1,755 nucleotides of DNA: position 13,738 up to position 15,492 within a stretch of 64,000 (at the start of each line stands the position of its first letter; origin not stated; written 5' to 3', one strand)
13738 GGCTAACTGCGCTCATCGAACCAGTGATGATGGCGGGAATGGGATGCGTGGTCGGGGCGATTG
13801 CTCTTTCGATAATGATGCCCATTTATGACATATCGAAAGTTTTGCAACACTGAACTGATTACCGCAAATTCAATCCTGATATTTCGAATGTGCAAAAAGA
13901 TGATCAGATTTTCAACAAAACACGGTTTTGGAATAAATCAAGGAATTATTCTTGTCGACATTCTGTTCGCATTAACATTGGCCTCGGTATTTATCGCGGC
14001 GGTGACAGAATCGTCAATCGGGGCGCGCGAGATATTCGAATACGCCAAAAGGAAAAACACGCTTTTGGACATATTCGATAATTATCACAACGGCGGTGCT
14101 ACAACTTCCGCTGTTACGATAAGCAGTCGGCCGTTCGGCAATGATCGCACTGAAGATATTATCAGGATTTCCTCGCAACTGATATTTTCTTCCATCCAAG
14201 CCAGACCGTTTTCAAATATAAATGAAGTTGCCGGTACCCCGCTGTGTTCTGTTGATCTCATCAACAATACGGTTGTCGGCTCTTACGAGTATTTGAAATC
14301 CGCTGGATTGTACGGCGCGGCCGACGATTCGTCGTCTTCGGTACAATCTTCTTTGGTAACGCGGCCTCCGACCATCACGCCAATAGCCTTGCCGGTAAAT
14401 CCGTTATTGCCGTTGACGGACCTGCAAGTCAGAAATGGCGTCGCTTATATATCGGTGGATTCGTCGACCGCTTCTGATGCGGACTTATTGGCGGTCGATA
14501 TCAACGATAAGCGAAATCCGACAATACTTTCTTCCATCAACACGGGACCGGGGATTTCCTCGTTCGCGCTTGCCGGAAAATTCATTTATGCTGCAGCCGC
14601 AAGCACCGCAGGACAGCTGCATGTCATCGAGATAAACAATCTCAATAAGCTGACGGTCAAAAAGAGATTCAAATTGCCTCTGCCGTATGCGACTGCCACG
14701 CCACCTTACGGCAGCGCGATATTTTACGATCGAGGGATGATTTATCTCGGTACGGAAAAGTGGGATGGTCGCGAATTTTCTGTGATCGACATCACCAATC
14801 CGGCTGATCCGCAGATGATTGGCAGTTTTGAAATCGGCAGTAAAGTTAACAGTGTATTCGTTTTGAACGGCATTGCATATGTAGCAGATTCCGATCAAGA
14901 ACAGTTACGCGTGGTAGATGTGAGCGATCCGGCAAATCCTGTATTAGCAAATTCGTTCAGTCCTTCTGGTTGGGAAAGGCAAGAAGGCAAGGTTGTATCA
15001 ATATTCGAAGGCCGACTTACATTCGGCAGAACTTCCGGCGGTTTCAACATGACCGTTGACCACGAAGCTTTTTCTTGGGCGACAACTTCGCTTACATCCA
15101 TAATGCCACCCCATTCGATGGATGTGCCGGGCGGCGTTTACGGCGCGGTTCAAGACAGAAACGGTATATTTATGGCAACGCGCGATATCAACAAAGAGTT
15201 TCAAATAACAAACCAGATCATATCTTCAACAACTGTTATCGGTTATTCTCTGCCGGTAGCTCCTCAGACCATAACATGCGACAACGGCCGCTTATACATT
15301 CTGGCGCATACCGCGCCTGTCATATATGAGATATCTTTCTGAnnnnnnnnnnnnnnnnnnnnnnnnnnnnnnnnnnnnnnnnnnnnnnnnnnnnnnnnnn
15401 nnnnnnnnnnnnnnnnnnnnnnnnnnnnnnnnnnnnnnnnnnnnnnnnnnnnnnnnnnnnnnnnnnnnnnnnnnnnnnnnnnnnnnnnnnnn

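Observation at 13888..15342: Type IV pilus locus encodes a pilin-like N-terminus fused to an LVIVD-repeat beta-propeller-like domain (candidate tip adhesin)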

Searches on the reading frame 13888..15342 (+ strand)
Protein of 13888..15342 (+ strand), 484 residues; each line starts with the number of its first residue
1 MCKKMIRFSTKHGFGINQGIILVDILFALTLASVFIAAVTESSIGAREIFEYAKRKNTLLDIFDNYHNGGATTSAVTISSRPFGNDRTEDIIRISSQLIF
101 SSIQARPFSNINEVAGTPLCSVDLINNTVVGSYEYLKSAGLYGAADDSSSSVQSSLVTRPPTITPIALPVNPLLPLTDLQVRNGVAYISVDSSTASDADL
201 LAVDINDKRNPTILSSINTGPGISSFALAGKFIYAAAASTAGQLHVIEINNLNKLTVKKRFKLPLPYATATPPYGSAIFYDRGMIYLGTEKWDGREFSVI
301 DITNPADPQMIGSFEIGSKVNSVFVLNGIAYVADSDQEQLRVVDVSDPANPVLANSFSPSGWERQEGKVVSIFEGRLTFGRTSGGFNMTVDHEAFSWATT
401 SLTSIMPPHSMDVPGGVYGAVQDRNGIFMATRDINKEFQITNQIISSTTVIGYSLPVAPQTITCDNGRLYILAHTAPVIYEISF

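Call 3: search_protein_families(library=pfam, proteins=[window:13888-15342:+], max_evalue=1)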
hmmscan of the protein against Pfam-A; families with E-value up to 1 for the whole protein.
window:13888-15342:+ (484 aa): 3 families
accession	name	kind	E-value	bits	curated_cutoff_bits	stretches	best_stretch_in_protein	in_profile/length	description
PF08309.17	LVIVD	-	2.3e-12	46.5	20.2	2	319-357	3-40/42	LVIVD repeat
PF21959.2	DUF6923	-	5.4e-05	23.5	27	1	190-308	102-211/234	Repeat of unknown function (DUF6923)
PF09826.15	Beta_propel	-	0.079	12.2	22.4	0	298-335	93-130/495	Beta propeller domain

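Call 4: search_protein_families(library=ncbifam, proteins=[window:13888-15342:+], max_evalue=1)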
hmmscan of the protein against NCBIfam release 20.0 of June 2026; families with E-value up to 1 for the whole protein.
window:13888-15342:+ (484 aa): 1 family
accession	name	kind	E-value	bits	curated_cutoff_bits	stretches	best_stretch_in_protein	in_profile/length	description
TIGR04312.1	choice_anch_B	subfamily_domain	0.00076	18.9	100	1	200-352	55-219/364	choice-of-anchor B family protein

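Call 5: find_homologous_proteins(query=window:13888-15342:+, max_evalue=0.001)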
Query window:13888-15342:+ (484 aa): 372 proteins with E <= 0.001 among 8000 candidates; the best 120 are listed.
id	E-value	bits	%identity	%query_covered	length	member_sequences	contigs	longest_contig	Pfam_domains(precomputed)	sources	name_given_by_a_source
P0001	0.0e+0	1058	100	99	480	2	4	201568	PF08309.18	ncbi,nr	ncbi:hypothetical protein KGQ27_01795 [Patescibacteria group bacterium]|nr:hypothetical protein [Pat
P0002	1.2e-169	583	58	97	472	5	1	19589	-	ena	-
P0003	1.6e-168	579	56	97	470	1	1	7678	PF08309.18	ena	-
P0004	1.9e-159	549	56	96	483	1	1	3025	PF08309.18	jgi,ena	-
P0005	1.2e-158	547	55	98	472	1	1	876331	PF08309.18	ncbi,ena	-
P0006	2.8e-157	542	54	98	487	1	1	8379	PF08309.18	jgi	jgi:hypothetical protein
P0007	3.6e-156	539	54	96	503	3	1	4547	PF08309.18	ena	-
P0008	1.1e-155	537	53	97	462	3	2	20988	PF08309.18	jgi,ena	-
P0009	2.7e-155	536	55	92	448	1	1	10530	PF08309.18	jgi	jgi:hypothetical protein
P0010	9.2e-155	534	54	97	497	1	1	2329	PF08309.18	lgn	-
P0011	1.9e-154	533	56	97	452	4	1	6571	PF08309.18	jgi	-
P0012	1.3e-152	527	56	97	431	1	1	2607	PF08309.18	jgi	jgi:type II secretory pathway pseudopilin PulG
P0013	2.7e-152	526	55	97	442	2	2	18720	PF08309.18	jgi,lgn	jgi:hypothetical protein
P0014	3.3e-152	526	53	96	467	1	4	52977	-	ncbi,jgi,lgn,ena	-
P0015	5.3e-151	522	53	98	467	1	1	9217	PF08309.18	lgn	-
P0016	1.0e-150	521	52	93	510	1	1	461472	PF08309.18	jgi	-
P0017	2.2e-149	516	53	96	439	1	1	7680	PF08309.18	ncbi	-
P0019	8.4e-148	511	49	98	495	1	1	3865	PF08309.18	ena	-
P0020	1.1e-147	511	53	96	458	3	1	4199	PF08309.18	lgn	-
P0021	5.1e-147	508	53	97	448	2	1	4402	PF21959.3,PF08309.18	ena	-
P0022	7.0e-147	508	51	96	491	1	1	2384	PF08309.18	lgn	-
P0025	2.6e-146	506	48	96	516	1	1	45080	PF08309.18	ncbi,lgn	-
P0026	4.9e-145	502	49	96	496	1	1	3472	PF08309.18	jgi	jgi:hypothetical protein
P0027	8.1e-145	501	51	97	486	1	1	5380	PF08309.18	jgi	jgi:hypothetical protein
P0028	5.3e-144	498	50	97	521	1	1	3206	PF08309.18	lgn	-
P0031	9.6e-143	494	51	96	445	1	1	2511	PF08309.18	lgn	-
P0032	1.3e-142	494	52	96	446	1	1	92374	PF08309.18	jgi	jgi:hypothetical protein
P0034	2.6e-141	490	46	97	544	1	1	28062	PF08309.18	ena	-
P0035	9.4e-141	488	52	96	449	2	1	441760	PF08309.18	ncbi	ncbi:MAG: hypothetical protein WCS89_00195 [Candidatus Paceibacterota bacterium]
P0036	9.5e-141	488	50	96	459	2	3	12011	PF08309.18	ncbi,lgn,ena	-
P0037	1.3e-140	487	51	96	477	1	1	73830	PF08309.18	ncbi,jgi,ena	-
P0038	2.5e-140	486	50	91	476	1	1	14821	PF08309.18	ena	-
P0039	2.6e-140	486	59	79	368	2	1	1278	PF08309.18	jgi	jgi:hypothetical protein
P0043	2.1e-139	483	49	97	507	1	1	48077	PF08309.18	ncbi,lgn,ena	-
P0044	3.3e-138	479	47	94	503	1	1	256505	PF08309.18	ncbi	ncbi:MAG: hypothetical protein V4481_01840 [Patescibacteria group bacterium]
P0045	5.4e-138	479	50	97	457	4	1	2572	PF08309.18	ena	-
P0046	7.6e-138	478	48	96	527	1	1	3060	PF08309.18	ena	-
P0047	1.3e-137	477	65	67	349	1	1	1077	PF08309.18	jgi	jgi:hypothetical protein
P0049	5.0e-137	475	46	100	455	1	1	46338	PF08309.18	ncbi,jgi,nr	ncbi:MAG: hypothetical protein QOG91_691 [Candidatus Parcubacteria bacterium]|jgi:hypothetical prote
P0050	5.4e-137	475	57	81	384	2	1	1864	PF08309.18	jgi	jgi:hypothetical protein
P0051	2.9e-136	473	50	96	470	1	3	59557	PF08309.18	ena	-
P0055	3.6e-135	469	50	96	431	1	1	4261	PF08309.18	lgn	-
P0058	9.4e-135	468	51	96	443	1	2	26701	PF08309.18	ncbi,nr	ncbi:MAG: hypothetical protein KGI59_00200 [Patescibacteria group bacterium]|nr:hypothetical protein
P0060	2.6e-134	467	46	98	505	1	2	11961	PF08309.18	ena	-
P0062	5.1e-134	466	59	77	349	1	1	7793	PF08309.18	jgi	jgi:hypothetical protein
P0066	1.3e-133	464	48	98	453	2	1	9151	PF08309.18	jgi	jgi:hypothetical protein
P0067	1.6e-133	464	49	96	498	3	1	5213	PF08309.18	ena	-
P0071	2.2e-132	460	47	97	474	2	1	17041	PF08309.18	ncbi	ncbi:MAG: hypothetical protein WC666_04035 [Candidatus Paceibacterota bacterium]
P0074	6.7e-131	455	44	97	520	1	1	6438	PF08309.18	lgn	-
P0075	1.7e-130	454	49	96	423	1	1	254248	PF08309.18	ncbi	-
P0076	4.3e-130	453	47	96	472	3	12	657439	PF08309.18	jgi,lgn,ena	jgi:hypothetical protein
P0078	1.1e-129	451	47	96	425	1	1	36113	PF08309.18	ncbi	-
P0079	1.6e-129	451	45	97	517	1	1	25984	PF08309.18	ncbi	-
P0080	1.7e-129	451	47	97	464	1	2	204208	PF08309.18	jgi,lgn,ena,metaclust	metaclust:\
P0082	3.0e-129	450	47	98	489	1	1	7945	PF08309.18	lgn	-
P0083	2.0e-128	447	45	97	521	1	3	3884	PF08309.18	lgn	-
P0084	2.7e-128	447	45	96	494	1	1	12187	PF08309.18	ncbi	-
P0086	4.1e-128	446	47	94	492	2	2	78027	PF08309.18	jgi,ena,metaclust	metaclust:\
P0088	5.4e-128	446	47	96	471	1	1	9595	PF08309.18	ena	-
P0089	7.4e-128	445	47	97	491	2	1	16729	PF08309.18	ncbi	-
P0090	2.8e-127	443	49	97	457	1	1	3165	PF08309.18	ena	-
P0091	4.1e-127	443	48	97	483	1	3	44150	PF08309.18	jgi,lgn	-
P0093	6.9e-127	442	44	97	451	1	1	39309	PF08309.18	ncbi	-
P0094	1.5e-126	441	44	93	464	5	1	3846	PF08309.18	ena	-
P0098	2.4e-126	440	47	100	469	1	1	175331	PF08309.18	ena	-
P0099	2.5e-126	440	47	97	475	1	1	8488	PF08309.18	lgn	-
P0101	2.8e-126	440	46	97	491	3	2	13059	PF08309.18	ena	-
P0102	5.0e-126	439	46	96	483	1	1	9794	PF08309.18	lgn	-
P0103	5.7e-126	439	44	96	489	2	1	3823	PF08309.18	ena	-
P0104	9.6e-126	438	45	100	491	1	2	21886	PF08309.18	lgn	-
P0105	1.3e-125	438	45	95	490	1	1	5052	PF08309.18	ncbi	-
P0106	1.4e-125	438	45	93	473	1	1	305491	-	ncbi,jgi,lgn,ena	ncbi:MAG: hypothetical protein WCV82_00020 [Candidatus Paceibacterota bacterium]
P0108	2.9e-125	437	46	96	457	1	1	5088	PF08309.18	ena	-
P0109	3.1e-125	437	43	98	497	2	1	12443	PF08309.18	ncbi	-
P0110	3.4e-125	436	48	94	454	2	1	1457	PF08309.18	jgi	jgi:hypothetical protein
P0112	4.8e-125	436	45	96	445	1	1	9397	PF08309.18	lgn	-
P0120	1.8e-124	434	42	100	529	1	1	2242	PF08309.18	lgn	-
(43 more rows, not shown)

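Call 18: find_encoding_contigs(protein=P0005, flank=8000, max_places=1)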
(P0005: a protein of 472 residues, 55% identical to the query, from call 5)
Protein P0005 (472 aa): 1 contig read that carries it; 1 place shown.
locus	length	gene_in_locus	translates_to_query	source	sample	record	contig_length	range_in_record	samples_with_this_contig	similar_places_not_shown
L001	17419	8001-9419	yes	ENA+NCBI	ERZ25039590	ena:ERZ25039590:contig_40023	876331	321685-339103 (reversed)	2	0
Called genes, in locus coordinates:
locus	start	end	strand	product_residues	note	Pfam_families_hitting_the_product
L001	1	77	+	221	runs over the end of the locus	PF04542:Sigma70_r2, PF04539:Sigma70_r3, PF04545:Sigma70_r4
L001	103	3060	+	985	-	PF00580:UvrD-helicase, PF13245:AAA_19, PF13361:UvrD_C, PF13538:UvrD_C_2 (faint), PF12705:PDDEXK_1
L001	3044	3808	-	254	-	PF13462:Thioredoxin_4, PF01323:DSBA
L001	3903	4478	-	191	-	PF13482:RNase_H_2, PF10108:DNA_pol_B_exo2 (faint)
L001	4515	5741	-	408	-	PF13393:tRNA-synt_His, PF00587:tRNA-synt_2b, PF13393:tRNA-synt_His, PF03129:HGTP_anticodon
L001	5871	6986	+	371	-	PF00437:T2SSE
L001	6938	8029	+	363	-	PF00482:T2SSF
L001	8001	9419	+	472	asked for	PF08309:LVIVD (faint)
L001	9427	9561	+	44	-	-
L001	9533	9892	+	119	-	-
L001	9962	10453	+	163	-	PF07963:N_methyl (weak)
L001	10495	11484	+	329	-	PF00768:Peptidase_S11, PF13354:Beta-lactamase2 (weak)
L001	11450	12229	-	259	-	PF00702:Hydrolase (faint), PF08282:Hydrolase_3 (weak), PF03332:PMM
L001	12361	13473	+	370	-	-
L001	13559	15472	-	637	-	PF04041:Glyco_hydro_130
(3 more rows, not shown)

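Call 19: find_encoding_contigs(protein=P0076, flank=8000, max_places=1)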
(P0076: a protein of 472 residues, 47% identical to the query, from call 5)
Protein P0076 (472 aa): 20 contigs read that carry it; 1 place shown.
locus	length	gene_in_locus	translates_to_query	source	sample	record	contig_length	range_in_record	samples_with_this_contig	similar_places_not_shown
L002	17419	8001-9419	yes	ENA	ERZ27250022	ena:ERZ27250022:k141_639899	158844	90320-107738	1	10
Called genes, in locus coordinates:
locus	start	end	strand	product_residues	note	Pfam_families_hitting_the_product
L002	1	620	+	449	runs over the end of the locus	-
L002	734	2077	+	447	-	-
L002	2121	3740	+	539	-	-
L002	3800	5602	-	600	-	PF00009:GTP_EFTU, PF01926:MMR_HSR1 (weak), PF22042:EF-G_D2, PF03144:GTP_EFTU_D2, PF00679:EFG_C, PF21018:BipA_C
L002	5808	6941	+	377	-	PF00437:T2SSE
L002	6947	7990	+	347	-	PF00482:T2SSF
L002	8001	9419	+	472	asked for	PF08309:LVIVD (faint)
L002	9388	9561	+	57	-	PF07963:N_methyl (weak)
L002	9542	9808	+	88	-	-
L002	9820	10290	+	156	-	PF07963:N_methyl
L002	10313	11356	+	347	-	PF00768:Peptidase_S11, PF02113:Peptidase_S13 (faint), PF13354:Beta-lactamase2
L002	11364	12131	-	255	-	PF03332:PMM, PF08282:Hydrolase_3 (weak)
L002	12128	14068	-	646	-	PF04041:Glyco_hydro_130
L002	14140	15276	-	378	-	PF04041:Glyco_hydro_130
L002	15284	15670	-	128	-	PF01050:MannoseP_isomer, PF07883:Cupin_2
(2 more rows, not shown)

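Call 20: find_encoding_contigs(protein=P0106, flank=8000, max_places=1)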
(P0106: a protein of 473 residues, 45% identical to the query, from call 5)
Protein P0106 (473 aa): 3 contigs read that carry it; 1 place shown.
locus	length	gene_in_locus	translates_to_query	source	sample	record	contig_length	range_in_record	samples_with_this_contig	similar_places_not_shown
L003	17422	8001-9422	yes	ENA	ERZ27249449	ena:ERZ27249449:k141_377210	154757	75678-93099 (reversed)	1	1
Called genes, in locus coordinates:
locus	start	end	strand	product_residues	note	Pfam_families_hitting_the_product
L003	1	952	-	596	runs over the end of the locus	PF00009:GTP_EFTU, PF01926:MMR_HSR1, PF22042:EF-G_D2, PF03144:GTP_EFTU_D2, PF00679:EFG_C, PF21018:BipA_C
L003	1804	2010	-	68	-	-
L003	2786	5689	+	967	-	PF18998:Flg_new_2 (weak), PF17957:Big_7, PF01471:PG_binding_1 (weak)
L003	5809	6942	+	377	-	PF00437:T2SSE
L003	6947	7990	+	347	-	PF00482:T2SSF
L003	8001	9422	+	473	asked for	-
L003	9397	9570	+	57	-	PF07963:N_methyl (weak)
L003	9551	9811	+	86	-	-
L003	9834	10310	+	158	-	PF07963:N_methyl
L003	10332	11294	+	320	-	PF00768:Peptidase_S11, PF13354:Beta-lactamase2 (weak)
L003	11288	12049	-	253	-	PF08282:Hydrolase_3, PF03332:PMM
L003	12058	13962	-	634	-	PF04041:Glyco_hydro_130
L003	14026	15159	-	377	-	PF04041:Glyco_hydro_130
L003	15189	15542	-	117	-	PF01050:MannoseP_isomer, PF07883:Cupin_2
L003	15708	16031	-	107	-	PF02033:RBFA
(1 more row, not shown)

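Call 21: predict_structure(alignment_id=A2)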
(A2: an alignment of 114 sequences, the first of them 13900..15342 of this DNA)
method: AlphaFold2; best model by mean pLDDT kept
length: 480 residues; sequences in the alignment: 114
mean_pLDDT: 92.0   pTM: 0.88
mean pLDDT of the five models: 92.0, 91.2, 91.0, 90.8, 90.6
residues with pLDDT >= 90: 374; 70-90: 76; 50-70: 22; < 50: 8
segments of 3 or more residues with pLDDT < 50: 1-3, 6-10
pLDDT, mean of each block of 10 residues (from residue 1): 48 70 93 96 96 95 90 93 93 91 84 92 90 82 60 84 98 98 97 97 98 95 97 95 97 97 89 97 94 97 98 97 96 96 98 87 95 94 90 89 94 96 96 96 94 98 97 98
secondary structure, 60 per line:
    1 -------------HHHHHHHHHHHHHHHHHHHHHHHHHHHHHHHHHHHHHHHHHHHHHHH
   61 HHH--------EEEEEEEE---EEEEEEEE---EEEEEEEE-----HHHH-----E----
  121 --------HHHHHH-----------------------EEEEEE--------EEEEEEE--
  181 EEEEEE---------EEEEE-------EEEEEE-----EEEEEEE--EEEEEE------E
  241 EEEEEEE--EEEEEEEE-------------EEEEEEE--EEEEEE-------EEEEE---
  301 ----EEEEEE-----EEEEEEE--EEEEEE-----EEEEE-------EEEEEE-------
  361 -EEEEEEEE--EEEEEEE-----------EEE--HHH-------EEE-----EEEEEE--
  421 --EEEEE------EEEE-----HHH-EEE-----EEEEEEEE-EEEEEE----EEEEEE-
elements in order: H14-63 E72-79 E83-90 E94-101 H107-110 H129-134 E158-163 E172-178 E181-186 E196-200 E208-213 E219-225 E228-233 E240-247 E250-257 E271-277 E280-285 E293-297 E305-310 E316-322 E325-330 E336-340 E348-353 E362-369 E372-378 E390-392 E405-407 E413-418 E423-427 E434-437 E447-449 E455-462 E464-469 E474-479

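Call 23: search_protein_representatives(alignment_id=A1)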
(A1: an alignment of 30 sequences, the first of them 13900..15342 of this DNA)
Query: 30 sequences, 456 profile positions. Proteins with E-value up to 0.001 (for the whole library): 30398; up to 1e-10: 17675; up to 1e-30: 3154. The best 150 are listed.
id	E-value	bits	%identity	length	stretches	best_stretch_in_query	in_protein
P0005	8.1e-212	720.2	-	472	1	4-456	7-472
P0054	5.7e-200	681.2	-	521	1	4-455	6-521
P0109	1.4e-197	673.2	-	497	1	5-455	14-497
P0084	2.8e-195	665.7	-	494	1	13-455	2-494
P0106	1.2e-188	643.8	-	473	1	10-455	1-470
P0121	3.2e-176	602.9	-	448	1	7-456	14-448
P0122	4.4e-175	599.1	-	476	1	8-455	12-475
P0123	7.3e-174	595.1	-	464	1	7-455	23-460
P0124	1.6e-172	590.6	-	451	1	6-455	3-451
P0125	5.2e-171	585.7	-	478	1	4-455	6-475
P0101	9.5e-170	581.5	-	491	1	4-455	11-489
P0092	1.4e-169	581.0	-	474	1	5-455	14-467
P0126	3.7e-169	579.6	-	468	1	4-455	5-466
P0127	9.2e-168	575.0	-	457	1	10-455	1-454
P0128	1.9e-166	570.7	-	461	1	4-445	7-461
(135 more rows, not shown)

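Call 24: fold_search(model_id=the predicted structure, library=pdb)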
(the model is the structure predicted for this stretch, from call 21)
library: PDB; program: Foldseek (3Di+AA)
matches with E <= 10: 1131; with E <= 0.001: 722
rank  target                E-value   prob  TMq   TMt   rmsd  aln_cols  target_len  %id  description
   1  6m92_A                2.5e-10  1.00  0.51  0.60   3.8       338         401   11  Monophosphorylated pSer33 b-Catenin peptide, b-TrCP/Skp1, NRX-2663 ternary complex (released 2019-04-03)
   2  6m93_A                4.3e-10  1.00  0.50  0.59   4.0       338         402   12  Monophosphorylated pSer33 b-Catenin peptide, b-TrCP/Skp1, NRX-1933 ternary complex (released 2019-04-03)
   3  6m90_A                6.4e-10  1.00  0.51  0.60   3.8       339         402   12  Monophosphorylated pSer33 b-Catenin peptide, b-TrCP/Skp1, NRX-2776 ternary complex (released 2019-04-03)
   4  6wnx_A                7.1e-10  1.00  0.51  0.59   3.6       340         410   10  FBXW11-SKP1 in complex with a pSer33/pSer37 Beta-Catenin peptide (released 2020-05-06)
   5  9t8y_A                9.1e-10  1.00  0.48  0.65   4.7       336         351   12  Crystal structure of beta-TrCP bound by monophosphorylated NRF2 degron peptide. (released 2026-04-08)
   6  9tg7_A                9.6e-10  1.00  0.49  0.66   4.5       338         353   12  Crystal structure of beta-TrCP bound by monophosphorylated WEE1 degron peptide (released 2026-04-08)
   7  7fik_c                9.6e-10  1.00  0.49  0.73   4.5       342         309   13  The cryo-EM structure of the CR subunit from X. laevis NPC (released 2022-11-09)
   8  6wnx_G                1.0e-09  1.00  0.51  0.60   3.7       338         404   11  FBXW11-SKP1 in complex with a pSer33/pSer37 Beta-Catenin peptide (released 2020-05-06)
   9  6wnx_D                1.3e-09  1.00  0.50  0.59   4.1       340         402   10  FBXW11-SKP1 in complex with a pSer33/pSer37 Beta-Catenin peptide (released 2020-05-06)
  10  9t9w_A                1.7e-09  1.00  0.50  0.65   4.3       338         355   12  Crystal structure of beta-TrCP bound by diphosphorylated I-kappa-B-alpha degron peptide (released 2026-04-08)
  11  1p22_A                2.1e-09  1.00  0.49  0.58   4.5       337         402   11  Structure of a beta-TrCP1-Skp1-beta-catenin complex: destruction motif binding and lysine specificity on the SCFbeta-T (released 2003-07-08)
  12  6g6o_A                2.9e-09  1.00  0.44  0.64   4.5       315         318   11  Crystal structure of the computationally designed Ika8 protein: crystal packing No.1 in P63 (released 2018-11-28)
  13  9tes_A                3.5e-09  1.00  0.49  0.66   4.3       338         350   11  Crystal structure of beta-TrCP bound by diphosphorylated PDCD4 degron peptide (released 2026-04-08)
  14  6g6m                  4.7e-09  1.00  0.42  0.59   5.6       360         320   11  Crystal structure of the computationally designed Tako8 protein in P42212 (released 2018-11-28)
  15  7t1z_B                9.6e-09  1.00  0.45  0.49   5.9       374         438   11  Structure of the Fbw7-Skp1-MycNdegron complex (released 2022-02-16)
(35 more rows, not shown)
